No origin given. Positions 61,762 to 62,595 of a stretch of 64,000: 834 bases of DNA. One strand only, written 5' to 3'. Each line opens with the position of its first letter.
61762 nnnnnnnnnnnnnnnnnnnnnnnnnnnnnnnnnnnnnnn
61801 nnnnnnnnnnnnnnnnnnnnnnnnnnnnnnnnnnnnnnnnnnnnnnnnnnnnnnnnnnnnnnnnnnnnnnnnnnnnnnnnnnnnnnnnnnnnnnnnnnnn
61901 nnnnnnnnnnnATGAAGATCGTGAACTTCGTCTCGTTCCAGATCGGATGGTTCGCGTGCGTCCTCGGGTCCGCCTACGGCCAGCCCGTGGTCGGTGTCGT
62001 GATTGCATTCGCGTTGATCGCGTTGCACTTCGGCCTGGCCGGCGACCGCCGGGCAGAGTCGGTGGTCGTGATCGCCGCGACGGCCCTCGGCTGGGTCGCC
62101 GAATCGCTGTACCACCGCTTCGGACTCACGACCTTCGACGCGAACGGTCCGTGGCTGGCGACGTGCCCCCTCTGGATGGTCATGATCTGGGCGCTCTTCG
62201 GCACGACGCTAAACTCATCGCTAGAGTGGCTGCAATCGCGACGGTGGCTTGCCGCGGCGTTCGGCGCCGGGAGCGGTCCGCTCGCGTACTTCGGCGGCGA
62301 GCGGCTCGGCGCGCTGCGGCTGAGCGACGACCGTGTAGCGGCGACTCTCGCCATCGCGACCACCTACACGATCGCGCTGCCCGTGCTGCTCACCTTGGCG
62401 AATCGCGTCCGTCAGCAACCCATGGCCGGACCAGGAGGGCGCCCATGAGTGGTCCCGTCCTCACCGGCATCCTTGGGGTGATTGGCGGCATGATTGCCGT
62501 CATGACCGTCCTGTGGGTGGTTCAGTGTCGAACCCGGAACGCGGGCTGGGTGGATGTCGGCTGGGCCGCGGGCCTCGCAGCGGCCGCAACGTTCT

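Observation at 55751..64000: Photolyase followed by a seven-gene, translationally coupled membrane-lipid modification operon (desaturase, FAD oxidoreductase, DUF1365, CFA synthase, DUF2878, DUF1295, second CFA-synthase-like methyltransferase)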

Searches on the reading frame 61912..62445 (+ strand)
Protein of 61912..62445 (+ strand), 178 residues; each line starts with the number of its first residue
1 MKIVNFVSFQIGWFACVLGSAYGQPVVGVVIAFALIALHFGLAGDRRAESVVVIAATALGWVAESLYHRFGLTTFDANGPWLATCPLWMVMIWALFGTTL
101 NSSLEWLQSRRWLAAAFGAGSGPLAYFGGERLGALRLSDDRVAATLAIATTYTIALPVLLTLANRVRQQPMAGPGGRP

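Call 4: search_protein_families(library=pfam, proteins=[window:61912-62445:+])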
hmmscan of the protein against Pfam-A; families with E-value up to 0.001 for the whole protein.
window:61912-62445:+ (178 aa): 1 family
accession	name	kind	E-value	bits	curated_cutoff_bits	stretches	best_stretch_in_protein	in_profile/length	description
PF11086.13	DUF2878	-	1.2e-38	133.2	27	1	3-158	2-154/154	Protein of unknown function (DUF2878)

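Call 5: search_protein_families(library=ncbifam, proteins=[window:61912-62445:+])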
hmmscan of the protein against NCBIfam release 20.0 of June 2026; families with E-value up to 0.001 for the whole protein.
window:61912-62445:+ (178 aa): 0 families
